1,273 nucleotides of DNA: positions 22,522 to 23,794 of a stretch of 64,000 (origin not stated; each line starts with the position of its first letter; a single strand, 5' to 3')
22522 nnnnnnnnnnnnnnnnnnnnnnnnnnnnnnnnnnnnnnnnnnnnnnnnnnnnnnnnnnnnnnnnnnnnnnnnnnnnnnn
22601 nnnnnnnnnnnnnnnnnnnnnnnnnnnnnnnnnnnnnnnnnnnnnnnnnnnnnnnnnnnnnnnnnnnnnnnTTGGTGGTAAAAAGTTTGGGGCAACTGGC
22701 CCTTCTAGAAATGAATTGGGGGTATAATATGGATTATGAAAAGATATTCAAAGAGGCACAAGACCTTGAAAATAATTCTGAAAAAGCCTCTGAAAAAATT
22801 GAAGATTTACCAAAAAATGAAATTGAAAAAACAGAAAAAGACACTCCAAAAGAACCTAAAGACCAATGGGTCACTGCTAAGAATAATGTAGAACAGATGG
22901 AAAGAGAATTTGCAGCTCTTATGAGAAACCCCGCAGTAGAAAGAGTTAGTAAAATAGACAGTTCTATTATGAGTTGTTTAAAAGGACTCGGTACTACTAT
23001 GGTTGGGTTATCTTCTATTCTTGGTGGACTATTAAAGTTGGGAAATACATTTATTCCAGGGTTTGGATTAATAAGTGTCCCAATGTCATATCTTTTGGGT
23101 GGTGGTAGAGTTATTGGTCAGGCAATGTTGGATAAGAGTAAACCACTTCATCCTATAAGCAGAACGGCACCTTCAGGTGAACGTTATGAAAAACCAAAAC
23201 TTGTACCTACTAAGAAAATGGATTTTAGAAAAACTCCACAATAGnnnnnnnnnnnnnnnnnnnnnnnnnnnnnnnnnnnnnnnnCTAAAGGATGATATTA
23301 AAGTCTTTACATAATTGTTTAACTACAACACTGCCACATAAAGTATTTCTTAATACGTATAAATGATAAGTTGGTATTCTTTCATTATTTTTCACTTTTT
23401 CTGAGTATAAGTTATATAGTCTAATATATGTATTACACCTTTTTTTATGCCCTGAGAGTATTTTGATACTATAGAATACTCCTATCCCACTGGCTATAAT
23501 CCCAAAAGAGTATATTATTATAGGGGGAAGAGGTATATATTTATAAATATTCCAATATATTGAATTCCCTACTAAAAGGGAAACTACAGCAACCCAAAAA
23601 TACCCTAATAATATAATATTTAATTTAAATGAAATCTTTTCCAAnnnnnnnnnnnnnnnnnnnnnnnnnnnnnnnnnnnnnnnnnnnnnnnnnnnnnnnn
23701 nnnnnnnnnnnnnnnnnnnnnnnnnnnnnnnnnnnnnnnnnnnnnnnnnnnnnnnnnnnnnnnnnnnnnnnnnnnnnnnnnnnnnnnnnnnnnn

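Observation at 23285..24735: Reverse-oriented three-gene cassette (66 aa, 241 aa, 3-TM 119 aa) with an 18-bp-armed inverted repeat, embedded in the structural region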

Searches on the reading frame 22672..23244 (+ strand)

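Call 11: search_protein_families(library=pfam, proteins=[window:22672-23244:+], max_evalue=0.1)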
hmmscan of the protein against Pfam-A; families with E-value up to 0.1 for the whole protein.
window:22672-23244:+ (190 aa): 1 family
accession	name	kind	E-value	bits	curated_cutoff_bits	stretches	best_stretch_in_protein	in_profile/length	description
PF16034.10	JAKMIP_CC3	-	0.023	14.8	30.2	1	10-78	91-152/200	JAKMIP CC3 domain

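Call 12: search_protein_families(library=phrogs, proteins=[window:22672-23244:+], max_evalue=0.1)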
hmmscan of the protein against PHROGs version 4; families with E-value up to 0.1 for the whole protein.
window:22672-23244:+ (190 aa): 0 families

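Call 81: search_protein_families(library=ncbifam, proteins=[window:22672-23244:+], max_evalue=0.1)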
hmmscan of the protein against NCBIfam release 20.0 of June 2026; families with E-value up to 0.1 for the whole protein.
window:22672-23244:+ (190 aa): 2 families
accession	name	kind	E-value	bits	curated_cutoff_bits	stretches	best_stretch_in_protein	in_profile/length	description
TIGR04527.1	mycoplas_twoTM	subfamily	0.0079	15.9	125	1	22-110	42-123/248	MG_279/MG_280 family protein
NF005198.1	PRK06669.1-3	equivalog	0.074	12.2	200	1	23-80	70-127/299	flagellar assembly protein FliH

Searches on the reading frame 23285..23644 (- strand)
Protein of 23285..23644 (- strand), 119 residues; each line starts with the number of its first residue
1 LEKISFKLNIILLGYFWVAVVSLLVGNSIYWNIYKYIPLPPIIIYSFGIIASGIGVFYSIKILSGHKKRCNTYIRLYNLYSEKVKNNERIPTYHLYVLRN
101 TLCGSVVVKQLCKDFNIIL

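Call 11: search_protein_families(library=pfam, proteins=[window:23285-23644:-], max_evalue=0.1)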
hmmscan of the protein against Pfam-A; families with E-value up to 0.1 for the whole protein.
window:23285-23644:- (119 aa): 0 families

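Call 12: search_protein_families(library=phrogs, proteins=[window:23285-23644:-], max_evalue=0.1)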
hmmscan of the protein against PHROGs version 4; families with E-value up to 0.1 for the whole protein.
window:23285-23644:- (119 aa): 0 families

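Call 15: search_protein_families(library=padloc, proteins=[window:23285-23644:-], max_evalue=0.1)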
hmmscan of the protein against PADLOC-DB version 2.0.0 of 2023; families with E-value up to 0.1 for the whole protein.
window:23285-23644:- (119 aa): 0 families

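Call 80: search_solved_structures(query=A5, max_evalue=10, show_alignments=2)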
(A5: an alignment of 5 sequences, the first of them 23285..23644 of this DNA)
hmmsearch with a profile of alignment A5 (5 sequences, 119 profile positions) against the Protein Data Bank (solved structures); distinct sequences matched with E-value up to 10: 0.

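Call 81: search_protein_families(library=ncbifam, proteins=[window:23285-23644:-], max_evalue=0.1)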
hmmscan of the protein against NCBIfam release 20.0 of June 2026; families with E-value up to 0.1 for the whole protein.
window:23285-23644:- (119 aa): 0 families
